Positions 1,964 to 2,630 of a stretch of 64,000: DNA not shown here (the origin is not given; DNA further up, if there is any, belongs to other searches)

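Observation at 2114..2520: RHS toxin C-terminal module is a novel hydrophobic/basic ~125-aa domain with lower GC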

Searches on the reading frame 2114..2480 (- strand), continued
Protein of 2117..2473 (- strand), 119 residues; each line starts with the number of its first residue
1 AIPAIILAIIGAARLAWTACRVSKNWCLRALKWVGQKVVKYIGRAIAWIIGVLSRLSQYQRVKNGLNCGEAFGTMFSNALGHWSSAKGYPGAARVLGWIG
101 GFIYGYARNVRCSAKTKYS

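Call 57: predict_structure(alignment_id=A2)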
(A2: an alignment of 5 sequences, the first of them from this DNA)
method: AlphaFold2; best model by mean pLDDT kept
length: 119 residues; sequences in the alignment: 5
mean_pLDDT: 57.9   pTM: 0.45
mean pLDDT of the five models: 57.9, 56.7, 56.4, 54.1, 50.7
residues with pLDDT >= 90: 0; 70-90: 26; 50-70: 58; < 50: 35
segments of 3 or more residues with pLDDT < 50: 1-8, 35-39, 82-89, 115-119
pLDDT, mean of each block of 10 residues (from residue 1): 46 49 51 49 58 65 74 68 46 67 72 49
secondary structure, 60 per line:
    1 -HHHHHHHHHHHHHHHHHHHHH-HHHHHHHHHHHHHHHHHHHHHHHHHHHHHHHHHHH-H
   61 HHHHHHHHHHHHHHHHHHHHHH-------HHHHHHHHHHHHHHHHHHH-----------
elements in order: H2-22 H24-58 H60-82 H90-108
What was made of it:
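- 2300..2413 (-): Tail helix 2: long cationic amphipathic helix (tail residues 21-58), carrying C27, K32 and W48. AF2 predicts a helix over residues 24-58 (call 57).
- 2138..2296 (-): Tail helices 3-4 (tail residues 60-112): R61-x3-GL-x-C68 motif and the zipper A93xxxG97xxxG101xxxG105, closed by R111-C112. AF2 predicts helices over residues 60-82 and 90-108 (call 57).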

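Call 66: search_protein_families(library=pfam, alignment_id=A4, max_evalue=5)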
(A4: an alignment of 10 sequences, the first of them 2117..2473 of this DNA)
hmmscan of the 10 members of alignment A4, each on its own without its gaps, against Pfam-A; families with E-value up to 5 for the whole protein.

A. member 1, window:2117-2473:- (119 aa): 2 families
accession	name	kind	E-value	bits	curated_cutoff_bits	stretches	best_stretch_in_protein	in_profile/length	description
PF10247.14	Romo1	-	0.26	12.2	27.6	1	58-107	2-51/66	Reactive mitochondrial oxygen species modulator 1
PF01944.22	SpoIIM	-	0.44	10.9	26.9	0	2-47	109-149/163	Stage II sporulation protein M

B. families by the number of members that match (of 10 scanned): 7 families
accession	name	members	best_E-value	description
PF11375.13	DUF3177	2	0.00046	Protein of unknown function (DUF3177)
PF01221.23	Dynein_light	2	0.029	Dynein light chain type 1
PF06591.16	Phage_T4_Ndd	2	0.061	T4-like phage nuclear disruption protein (Ndd)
PF01944.22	SpoIIM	2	0.12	Stage II sporulation protein M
PF05663.16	DUF809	1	0.096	Protein of unknown function (DUF809)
PF10247.14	Romo1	1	0.26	Reactive mitochondrial oxygen species modulator 1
PF06645.18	SPC12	1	0.74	Microsomal signal peptidase 12 kDa subunit (SPC12)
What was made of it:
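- On Lipocone-superfamily toxin tips: No Pfam hit even at E up to 5 (call 66).
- No Pfam hit to any family, even at E up to 5, across all 10 members (call 66).
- Tried and rejected: Sub-threshold Pfam hits (Romo1 at E=0.26, DUF3177, SpoIIM) were treated as noise (call 66).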

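Call 67: search_solved_structures(query=A4, max_evalue=10)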
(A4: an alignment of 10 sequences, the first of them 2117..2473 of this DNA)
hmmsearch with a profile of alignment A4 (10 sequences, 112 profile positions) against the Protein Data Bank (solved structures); distinct sequences matched with E-value up to 10: 0.

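Call 74: find_encoding_contigs(protein=P0017, flank=3000, max_places=2)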
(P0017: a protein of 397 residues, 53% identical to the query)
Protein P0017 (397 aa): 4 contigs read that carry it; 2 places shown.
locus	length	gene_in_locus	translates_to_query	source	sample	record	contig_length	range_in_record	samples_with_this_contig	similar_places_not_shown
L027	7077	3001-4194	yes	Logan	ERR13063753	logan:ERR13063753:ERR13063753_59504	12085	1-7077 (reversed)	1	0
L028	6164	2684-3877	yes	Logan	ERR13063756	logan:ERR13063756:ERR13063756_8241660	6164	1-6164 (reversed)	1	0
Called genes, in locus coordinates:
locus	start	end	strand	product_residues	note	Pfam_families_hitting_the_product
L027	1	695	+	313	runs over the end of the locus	PF00291:PALP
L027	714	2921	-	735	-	PF02897:Peptidase_S9_N, PF00326:Peptidase_S9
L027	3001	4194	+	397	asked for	PF02861:Clp_N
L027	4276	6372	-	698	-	PF13581:HATPase_c_2, PF13492:GAF_3 (faint), PF13185:GAF_2 (weak), PF07228:SpoIIE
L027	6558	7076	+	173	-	?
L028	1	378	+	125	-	?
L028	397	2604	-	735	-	PF02897:Peptidase_S9_N, PF00326:Peptidase_S9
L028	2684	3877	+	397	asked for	PF02861:Clp_N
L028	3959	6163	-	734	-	?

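Call 75: find_encoding_contigs(protein=P0020, flank=3000, max_places=2)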
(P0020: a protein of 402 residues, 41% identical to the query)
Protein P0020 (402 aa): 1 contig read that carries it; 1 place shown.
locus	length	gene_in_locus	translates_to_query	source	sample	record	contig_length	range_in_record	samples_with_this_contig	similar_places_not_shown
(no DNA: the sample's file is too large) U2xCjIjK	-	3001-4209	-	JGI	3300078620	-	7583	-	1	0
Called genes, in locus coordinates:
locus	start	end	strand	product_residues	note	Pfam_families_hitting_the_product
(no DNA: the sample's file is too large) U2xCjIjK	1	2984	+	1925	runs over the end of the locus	?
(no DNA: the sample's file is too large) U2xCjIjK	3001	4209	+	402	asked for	PF02861:Clp_N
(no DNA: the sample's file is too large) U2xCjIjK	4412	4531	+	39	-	-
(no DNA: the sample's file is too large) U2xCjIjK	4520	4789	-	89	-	?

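Call 76: find_encoding_contigs(protein=P0028, flank=3000, max_places=2)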
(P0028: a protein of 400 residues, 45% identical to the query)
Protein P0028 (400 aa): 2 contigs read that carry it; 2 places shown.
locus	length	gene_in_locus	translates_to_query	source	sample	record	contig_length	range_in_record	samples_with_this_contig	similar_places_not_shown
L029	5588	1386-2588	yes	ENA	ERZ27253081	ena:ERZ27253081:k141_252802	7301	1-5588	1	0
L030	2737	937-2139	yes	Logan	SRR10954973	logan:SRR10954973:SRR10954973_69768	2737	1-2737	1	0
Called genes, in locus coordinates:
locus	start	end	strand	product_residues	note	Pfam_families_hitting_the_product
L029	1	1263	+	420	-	?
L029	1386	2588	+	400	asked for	PF02861:Clp_N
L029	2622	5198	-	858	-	PF02358:Trehalose_PPase, PF19291:TREH_N, PF00723:Glyco_hydro_15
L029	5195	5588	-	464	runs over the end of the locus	PF00982:Glyco_transf_20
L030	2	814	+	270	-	?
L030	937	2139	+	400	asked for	PF02861:Clp_N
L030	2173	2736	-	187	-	?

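Call 82: search_protein_families(library=phrogs, proteins=[window:2117-2473:-, L009:8001-8333:+, L007:2158-2535:+], max_evalue=1)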
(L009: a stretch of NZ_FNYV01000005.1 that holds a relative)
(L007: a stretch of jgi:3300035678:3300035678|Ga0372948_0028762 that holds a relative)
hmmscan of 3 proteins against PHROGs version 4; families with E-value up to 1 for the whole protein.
window:2117-2473:- (119 aa): 2 families
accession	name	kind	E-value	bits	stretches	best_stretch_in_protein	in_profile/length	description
phrog_20379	-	unknown function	0.16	13.6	1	28-55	18-45/80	-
phrog_12699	-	unknown function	0.45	11.4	1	91-109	8-26/52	-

L009:8001-8333:+ (111 aa): 1 family
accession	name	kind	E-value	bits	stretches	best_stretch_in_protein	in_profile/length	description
phrog_13422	-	unknown function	0.29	11.9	1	32-53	9-31/34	-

L007:2158-2535:+ (126 aa): 1 family
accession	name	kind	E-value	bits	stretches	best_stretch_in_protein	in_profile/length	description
phrog_38579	-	unknown function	0.061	14.1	1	18-109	110-198/259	-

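Call 83: search_protein_families(library=ncbifam, proteins=[L001:975-2129:+, L009:8001-8333:+, L007:2158-2535:+], max_evalue=0.1)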
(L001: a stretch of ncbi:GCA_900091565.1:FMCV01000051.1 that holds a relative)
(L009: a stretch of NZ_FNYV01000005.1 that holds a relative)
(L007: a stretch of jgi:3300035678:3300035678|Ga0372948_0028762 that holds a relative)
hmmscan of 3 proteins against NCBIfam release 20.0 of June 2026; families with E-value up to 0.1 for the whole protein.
L001:975-2129:+ (385 aa): 6 families
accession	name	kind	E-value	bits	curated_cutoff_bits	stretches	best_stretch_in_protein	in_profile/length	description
TIGR03346.1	chaperone_ClpB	equivalog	9.3e-05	20.9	1232.1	1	327-384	5-63/853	ATP-dependent chaperone ClpB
NF033607.0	disagg_AAA_ClpG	exception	0.0039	15.1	1900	1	327-384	168-226/932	AAA family protein disaggregase ClpG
TIGR03345.1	VI_ClpV1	equivalog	0.0049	15.2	884.95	1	327-383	5-62/852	type VI secretion system ATPase TssH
NF008118.0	PRK10865.1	equivalog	0.023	12.6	1417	1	330-383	13-67/857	ATP-dependent chaperone ClpB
NF033606.1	heat_AAA_ClpK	exception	0.03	12.1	1900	0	327-383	189-246/949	heat shock survival AAA family ATPase ClpK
TIGR02639.1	ClpA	equivalog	0.088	11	993.15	0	327-382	5-59/734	ATP-dependent Clp protease ATP-binding subunit ClpA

L009:8001-8333:+ (111 aa): 1 family
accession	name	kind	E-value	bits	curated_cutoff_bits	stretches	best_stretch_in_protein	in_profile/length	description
NF006086.0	PRK08235.1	equivalog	0.028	13.5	526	1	21-88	103-170/393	acetyl-CoA C-acetyltransferase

L007:2158-2535:+ (126 aa): 0 families

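Call 88: search_solved_structures(query=L001:975-2129:+, max_evalue=0.001, show_alignments=2)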
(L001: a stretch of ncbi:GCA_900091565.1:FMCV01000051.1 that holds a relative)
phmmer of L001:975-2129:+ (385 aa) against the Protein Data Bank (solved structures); distinct sequences matched with E-value up to 0.001: 26.
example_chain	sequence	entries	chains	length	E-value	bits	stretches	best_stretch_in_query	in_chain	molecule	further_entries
9q5p_A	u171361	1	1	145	3.4e-08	36.4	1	324-383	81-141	ATP-dependent Clp protease ATP-binding subunit ClpC1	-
3fh2_A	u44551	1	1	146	5.9e-08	35.6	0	327-383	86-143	PROBABLE ATP-DEPENDENT PROTEASE (HEAT SHOCK PROTEIN)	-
6ucr_A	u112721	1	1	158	1.3e-07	34.4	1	325-383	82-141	Negative regulator of genetic competence ClpC/mecB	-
3wdb_A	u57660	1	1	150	1.6e-07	34.2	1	325-383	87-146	Probable ATP-dependent Clp protease ATP-binding subunit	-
8b9u_A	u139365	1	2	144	2e-07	33.8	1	325-383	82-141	ATP-dependent Clp protease ATP-binding subunit ClpC1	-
8xqu_A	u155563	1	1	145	2.1e-07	33.8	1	325-383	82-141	ATP-dependent Clp protease ATP-binding subunit ClpC1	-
3wde_A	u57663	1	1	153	2.2e-07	33.7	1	324-383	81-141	Probable ATP-dependent Clp protease ATP-binding subunit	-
8ibo_A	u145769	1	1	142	2.5e-07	33.5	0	325-382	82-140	Negative regulator of genetic competence ClpC/mecB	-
3wdd_A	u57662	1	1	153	2.6e-07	33.5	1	325-383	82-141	Probable ATP-dependent Clp protease ATP-binding subunit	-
3wdc_A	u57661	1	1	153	2.6e-07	33.5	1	325-383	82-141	Probable ATP-dependent Clp protease ATP-binding subunit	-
7aa4_A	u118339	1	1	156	2.8e-07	33.4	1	325-383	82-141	Negative regulator of genetic competence ClpC/mecB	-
9din_A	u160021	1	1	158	2.9e-07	33.3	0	325-383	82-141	ATP-dependent Clp protease ATP-binding subunit ClpC1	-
6cn8_A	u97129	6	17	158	2.9e-07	33.3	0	325-383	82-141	ATP-dependent Clp protease ATP-binding subunit ClpC1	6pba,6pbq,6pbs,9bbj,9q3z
8ibp_A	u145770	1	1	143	3.6e-07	33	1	325-383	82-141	Negative regulator of genetic competence ClpC/mecB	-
5gui_A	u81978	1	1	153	1e-06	31.5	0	326-383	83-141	Chaperone protein ClpC1, chloroplastic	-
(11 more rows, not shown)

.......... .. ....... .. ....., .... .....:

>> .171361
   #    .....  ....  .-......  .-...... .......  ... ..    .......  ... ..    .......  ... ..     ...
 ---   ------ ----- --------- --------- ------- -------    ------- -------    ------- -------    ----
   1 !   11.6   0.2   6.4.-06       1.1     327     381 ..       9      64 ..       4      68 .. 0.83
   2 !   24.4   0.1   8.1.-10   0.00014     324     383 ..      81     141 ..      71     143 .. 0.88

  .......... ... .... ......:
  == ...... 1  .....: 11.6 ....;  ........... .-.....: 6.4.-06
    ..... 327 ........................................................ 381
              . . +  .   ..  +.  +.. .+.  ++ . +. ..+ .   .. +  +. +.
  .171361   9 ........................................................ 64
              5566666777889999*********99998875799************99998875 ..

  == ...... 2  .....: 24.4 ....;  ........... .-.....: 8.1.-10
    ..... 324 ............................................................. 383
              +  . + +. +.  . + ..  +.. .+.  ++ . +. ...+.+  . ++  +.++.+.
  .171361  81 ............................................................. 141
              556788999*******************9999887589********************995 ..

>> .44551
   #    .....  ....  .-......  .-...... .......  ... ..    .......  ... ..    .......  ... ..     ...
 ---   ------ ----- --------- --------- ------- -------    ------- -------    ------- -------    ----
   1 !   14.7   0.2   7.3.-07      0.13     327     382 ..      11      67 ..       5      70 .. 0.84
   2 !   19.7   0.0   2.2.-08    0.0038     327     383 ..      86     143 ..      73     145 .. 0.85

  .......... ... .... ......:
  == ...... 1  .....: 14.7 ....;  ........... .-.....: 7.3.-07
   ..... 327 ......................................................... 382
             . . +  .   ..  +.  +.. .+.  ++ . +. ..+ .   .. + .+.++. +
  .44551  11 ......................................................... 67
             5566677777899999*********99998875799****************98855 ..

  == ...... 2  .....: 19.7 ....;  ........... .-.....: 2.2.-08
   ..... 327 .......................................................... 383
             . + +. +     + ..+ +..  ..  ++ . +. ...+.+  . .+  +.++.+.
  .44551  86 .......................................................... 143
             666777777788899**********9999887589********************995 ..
